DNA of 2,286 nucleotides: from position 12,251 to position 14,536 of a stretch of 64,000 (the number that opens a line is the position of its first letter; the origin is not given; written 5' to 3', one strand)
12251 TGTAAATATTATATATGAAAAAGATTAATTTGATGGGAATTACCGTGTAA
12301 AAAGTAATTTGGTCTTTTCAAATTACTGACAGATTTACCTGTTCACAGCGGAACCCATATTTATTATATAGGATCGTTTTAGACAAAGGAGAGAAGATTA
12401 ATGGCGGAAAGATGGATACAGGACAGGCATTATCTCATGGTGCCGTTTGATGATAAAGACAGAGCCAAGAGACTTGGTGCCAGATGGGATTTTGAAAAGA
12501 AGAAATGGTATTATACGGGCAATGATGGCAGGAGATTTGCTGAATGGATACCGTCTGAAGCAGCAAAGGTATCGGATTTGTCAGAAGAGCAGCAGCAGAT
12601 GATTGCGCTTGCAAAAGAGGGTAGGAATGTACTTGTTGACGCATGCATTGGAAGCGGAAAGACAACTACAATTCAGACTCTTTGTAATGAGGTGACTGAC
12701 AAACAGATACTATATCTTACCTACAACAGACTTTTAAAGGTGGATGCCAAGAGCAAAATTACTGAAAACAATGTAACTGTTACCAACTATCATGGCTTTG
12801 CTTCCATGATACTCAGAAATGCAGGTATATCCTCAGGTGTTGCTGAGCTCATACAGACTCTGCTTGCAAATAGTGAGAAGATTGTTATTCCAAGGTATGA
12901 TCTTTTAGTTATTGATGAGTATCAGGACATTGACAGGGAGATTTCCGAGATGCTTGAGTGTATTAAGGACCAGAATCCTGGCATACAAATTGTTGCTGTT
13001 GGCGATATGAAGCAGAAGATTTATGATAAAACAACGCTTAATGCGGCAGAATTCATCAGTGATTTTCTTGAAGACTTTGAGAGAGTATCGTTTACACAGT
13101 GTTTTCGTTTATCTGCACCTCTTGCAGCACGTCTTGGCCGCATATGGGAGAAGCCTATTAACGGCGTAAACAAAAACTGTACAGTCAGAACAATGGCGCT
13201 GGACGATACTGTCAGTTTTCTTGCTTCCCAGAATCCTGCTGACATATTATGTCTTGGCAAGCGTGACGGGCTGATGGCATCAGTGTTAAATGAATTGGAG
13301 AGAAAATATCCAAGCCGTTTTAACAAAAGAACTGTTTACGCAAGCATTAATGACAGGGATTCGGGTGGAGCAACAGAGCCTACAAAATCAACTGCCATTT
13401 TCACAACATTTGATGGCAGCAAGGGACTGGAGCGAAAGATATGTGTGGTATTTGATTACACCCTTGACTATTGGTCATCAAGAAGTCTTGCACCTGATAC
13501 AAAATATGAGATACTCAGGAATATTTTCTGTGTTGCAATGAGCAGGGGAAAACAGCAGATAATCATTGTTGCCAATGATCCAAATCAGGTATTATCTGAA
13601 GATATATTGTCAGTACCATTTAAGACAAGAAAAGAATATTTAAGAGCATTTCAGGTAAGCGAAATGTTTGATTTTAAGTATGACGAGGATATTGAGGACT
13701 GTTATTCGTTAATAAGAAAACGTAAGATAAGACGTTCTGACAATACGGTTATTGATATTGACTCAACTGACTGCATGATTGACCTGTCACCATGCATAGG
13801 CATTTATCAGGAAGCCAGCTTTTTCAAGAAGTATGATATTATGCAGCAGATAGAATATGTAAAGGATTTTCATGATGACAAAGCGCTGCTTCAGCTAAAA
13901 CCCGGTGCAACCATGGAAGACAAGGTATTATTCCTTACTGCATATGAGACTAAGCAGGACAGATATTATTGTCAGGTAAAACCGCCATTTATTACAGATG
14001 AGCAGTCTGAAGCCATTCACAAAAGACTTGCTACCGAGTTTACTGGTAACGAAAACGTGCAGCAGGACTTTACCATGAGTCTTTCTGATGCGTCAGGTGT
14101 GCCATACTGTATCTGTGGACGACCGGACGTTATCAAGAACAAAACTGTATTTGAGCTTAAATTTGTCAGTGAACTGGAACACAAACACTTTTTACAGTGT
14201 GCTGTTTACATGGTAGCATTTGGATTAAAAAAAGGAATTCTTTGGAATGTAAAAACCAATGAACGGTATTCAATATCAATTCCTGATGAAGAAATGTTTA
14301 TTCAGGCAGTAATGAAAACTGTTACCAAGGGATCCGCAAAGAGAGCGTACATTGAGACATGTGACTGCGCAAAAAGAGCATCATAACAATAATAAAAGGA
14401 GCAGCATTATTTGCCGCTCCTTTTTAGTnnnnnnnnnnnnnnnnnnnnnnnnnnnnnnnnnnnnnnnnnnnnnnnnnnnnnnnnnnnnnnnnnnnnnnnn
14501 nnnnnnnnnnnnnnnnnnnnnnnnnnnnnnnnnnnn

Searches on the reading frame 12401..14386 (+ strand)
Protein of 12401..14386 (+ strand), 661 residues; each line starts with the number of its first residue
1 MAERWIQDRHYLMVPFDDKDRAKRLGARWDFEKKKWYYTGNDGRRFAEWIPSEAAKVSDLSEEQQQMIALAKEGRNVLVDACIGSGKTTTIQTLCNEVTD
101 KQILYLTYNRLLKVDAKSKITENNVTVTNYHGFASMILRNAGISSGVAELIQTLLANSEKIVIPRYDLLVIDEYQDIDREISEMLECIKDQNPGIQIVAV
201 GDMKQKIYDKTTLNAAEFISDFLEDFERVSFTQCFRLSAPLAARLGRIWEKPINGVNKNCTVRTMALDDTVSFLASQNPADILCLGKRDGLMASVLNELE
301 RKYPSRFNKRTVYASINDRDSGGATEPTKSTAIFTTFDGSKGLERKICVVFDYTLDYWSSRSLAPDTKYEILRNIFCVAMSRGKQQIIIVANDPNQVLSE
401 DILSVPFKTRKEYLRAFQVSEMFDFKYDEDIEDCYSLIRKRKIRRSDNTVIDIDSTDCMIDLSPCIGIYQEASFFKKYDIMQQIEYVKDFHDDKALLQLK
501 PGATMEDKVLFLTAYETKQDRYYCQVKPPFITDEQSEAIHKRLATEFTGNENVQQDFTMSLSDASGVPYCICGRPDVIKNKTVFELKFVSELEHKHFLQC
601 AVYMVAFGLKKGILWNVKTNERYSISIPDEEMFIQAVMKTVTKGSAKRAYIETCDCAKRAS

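Call 12: search_protein_families(library=pfam, proteins=[window:12401-14386:+], max_evalue=0.01)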
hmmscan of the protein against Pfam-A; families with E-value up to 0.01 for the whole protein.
window:12401-14386:+ (661 aa): 9 families
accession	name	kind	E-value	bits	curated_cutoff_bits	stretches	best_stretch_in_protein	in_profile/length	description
PF18974.5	DUF5710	-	8.5e-14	51.4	26.5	1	9-51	1-44/44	Domain of unknown function (DUF5710)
PF13245.12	AAA_19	-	2.4e-12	47.6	25.1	1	64-208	1-131/134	AAA domain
PF00580.27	UvrD-helicase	-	9.4e-10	39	23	2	165-209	212-254/271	UvrD/REP helicase N-terminal domain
PF13604.12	AAA_30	-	7.4e-07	29.5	27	1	60-205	2-127/191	AAA domain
PF13401.12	AAA_22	-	6.7e-06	26.9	27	1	75-201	6-122/130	AAA domain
PF00270.35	DEAD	-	6.7e-06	26.4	26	1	62-181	2-135/167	DEAD/DEAH box helicase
PF01443.25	Viral_helicase1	-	4e-05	24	21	1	78-235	2-125/228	Viral superfamily 1 RNA helicase core domain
PF13366.12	PDDEXK_3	-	5e-05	24.1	22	1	577-620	66-109/117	PD-(D/E)XK nuclease superfamily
PF09848.15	SLFN-g3_helicase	-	0.0052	16.6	24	0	83-226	10-145/354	Schlafen group 3, DNA/RNA helicase domain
